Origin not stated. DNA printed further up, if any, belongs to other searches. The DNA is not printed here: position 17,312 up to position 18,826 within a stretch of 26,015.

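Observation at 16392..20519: Thermotoga-type inositol catabolic cluster (iolG-iolM-iolN-iolO-like) in an archaeon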

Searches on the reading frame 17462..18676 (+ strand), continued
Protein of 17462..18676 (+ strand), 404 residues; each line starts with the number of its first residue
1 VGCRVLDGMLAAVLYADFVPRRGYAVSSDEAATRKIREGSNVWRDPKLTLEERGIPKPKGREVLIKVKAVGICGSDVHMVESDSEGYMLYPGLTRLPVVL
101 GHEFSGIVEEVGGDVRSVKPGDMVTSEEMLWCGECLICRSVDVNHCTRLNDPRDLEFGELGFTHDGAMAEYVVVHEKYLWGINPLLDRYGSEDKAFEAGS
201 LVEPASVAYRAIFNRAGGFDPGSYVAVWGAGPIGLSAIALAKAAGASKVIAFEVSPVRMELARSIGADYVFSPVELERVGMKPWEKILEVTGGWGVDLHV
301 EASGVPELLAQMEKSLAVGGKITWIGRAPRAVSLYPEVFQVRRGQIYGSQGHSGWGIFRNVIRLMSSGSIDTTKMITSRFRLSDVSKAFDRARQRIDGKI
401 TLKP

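Call 49: search_solved_structures(query=window:17462-18676:+, max_evalue=1e-20, show_alignments=1)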
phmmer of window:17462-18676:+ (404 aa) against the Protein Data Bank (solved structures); distinct sequences matched with E-value up to 1e-20: 113 (the best 60 are shown).
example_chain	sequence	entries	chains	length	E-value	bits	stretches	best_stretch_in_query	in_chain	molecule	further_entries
3ip1_A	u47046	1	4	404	5.4e-92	312.1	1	11-391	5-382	Alcohol dehydrogenase, zinc-containing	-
2d8a_A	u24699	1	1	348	3.7e-45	157.8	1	50-401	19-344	Probable L-threonine 3-dehydrogenase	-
2dfv_A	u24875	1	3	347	3.8e-45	157.8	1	50-401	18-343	Probable L-threonine 3-dehydrogenase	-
3gfb_A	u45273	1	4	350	1.6e-43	152.4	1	50-402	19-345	L-threonine 3-dehydrogenase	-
1jvb_A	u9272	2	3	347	3.8e-39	138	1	47-392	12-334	NAD(H)-DEPENDENT ALCOHOL DEHYDROGENASE | NAD-dependent alcohol dehydrogenase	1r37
3i4c_A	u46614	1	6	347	4.1e-39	137.9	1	47-392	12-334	NAD-dependent alcohol dehydrogenase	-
1nto_A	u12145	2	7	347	1e-38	136.6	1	47-392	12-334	NAD-dependent alcohol dehydrogenase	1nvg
2dq4_A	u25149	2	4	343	6.7e-38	133.9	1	46-391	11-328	L-threonine 3-dehydrogenase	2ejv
2eer_A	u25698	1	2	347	2.5e-37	132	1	48-392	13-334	NAD-dependent alcohol dehydrogenase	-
4ej6_A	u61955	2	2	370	7.1e-34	120.7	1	49-386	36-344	Putative zinc-binding dehydrogenase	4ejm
1e3j_A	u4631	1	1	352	2.1e-33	119.1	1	43-400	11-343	NADP(H)-DEPENDENT KETOSE REDUCTASE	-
5kia_A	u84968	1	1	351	2.4e-33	118.9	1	42-401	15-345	L-threonine 3-dehydrogenase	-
1pl6_A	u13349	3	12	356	4.7e-33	118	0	193-403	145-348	Sorbitol dehydrogenase | human sorbitol dehydrogenase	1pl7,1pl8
7y9p_A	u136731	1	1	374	8.2e-33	117.2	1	60-393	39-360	Xylitol dehydrogenase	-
6ie0_A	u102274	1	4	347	3.3e-32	115.2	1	48-387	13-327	(R,R)-butanediol dehydrogenase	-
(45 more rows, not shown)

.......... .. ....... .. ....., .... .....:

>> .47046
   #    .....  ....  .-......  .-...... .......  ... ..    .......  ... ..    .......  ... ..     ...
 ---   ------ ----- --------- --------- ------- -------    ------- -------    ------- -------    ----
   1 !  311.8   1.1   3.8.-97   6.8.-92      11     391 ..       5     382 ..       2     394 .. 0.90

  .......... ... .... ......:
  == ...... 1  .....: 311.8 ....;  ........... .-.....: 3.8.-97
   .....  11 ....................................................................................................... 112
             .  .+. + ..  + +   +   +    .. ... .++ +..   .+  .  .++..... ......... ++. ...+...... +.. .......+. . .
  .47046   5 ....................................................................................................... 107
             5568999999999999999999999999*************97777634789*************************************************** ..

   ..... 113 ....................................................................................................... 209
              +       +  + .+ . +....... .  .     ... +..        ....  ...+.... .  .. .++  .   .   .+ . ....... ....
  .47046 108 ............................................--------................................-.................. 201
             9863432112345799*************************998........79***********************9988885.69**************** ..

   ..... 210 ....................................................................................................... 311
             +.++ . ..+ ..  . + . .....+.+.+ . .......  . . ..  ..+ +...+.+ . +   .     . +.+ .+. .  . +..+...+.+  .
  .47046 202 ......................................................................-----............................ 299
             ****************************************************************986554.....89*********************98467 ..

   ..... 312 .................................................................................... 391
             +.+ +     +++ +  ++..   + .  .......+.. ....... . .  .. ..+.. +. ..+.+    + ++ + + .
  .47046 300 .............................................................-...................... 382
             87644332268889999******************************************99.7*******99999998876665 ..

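Call 76: find_encoding_contigs(protein=P0092, flank=10000, max_places=1)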
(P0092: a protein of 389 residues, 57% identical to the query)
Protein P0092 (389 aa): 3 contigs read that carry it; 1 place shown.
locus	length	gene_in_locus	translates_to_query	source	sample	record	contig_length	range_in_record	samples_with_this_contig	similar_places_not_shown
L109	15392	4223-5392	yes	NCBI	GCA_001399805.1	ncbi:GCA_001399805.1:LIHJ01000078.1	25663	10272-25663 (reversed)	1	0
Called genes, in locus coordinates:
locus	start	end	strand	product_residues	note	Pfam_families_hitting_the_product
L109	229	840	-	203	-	-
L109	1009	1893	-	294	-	PF01261:AP_endonuc_2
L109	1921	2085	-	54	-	-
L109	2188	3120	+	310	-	PF01261:AP_endonuc_2 (weak)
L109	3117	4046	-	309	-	PF00294:PfkB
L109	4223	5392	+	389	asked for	PF08240:ADH_N, PF16912:Glu_dehyd_C (weak), PF00107:ADH_zinc_N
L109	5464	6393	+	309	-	PF02633:Creatininase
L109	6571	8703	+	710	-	PF00923:TAL_FSA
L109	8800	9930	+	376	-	-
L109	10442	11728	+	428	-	PF00483:NTP_transferase, PF12804:NTP_transf_3, PF25084:LbH_EIF2B, PF00132:Hexapep (weak), PF25087:GMPPB_C (weak), PF00132:Hexapep (weak)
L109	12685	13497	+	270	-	PF00994:MoCF_biosynth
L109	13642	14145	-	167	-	-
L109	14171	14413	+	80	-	-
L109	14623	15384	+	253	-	PF03029:ATP_bind_1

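Call 77: find_encoding_contigs(protein=P0072, flank=10000, max_places=1)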
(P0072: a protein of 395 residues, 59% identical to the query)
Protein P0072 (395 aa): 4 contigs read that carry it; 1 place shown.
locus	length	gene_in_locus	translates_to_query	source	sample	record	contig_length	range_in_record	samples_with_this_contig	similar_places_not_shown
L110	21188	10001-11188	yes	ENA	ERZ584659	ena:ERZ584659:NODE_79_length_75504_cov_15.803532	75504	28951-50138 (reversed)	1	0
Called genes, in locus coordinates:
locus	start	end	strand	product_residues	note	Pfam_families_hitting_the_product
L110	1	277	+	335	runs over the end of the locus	PF00528:BPD_transp_1 (weak)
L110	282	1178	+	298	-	PF00528:BPD_transp_1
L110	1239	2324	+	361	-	PF00005:ABC_tran, PF02463:SMC_N (faint), PF13304:AAA_21 (faint), PF17912:OB_MalK, PF08402:TOBE_2, PF03459:TOBE (weak)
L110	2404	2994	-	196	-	PF07650:KH_2, PF00189:Ribosomal_S3_C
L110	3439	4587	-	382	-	PF04041:Glyco_hydro_130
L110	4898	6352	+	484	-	PF16257:UxaE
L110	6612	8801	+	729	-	PF00923:TAL_FSA (weak)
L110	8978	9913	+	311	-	PF02633:Creatininase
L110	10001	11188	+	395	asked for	PF08240:ADH_N, PF16912:Glu_dehyd_C (weak), PF00107:ADH_zinc_N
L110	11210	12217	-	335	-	PF01408:GFO_IDH_MocA, PF03447:NAD_binding_3 (weak), PF02894:GFO_IDH_MocA_C, PF22725:GFO_IDH_MocA_C3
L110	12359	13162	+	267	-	PF01261:AP_endonuc_2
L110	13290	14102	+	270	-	PF01791:DeoC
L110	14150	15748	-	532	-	PF00370:FGGY_N, PF02782:FGGY_C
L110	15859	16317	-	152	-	PF00237:Ribosomal_L22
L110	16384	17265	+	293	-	PF01040:UbiA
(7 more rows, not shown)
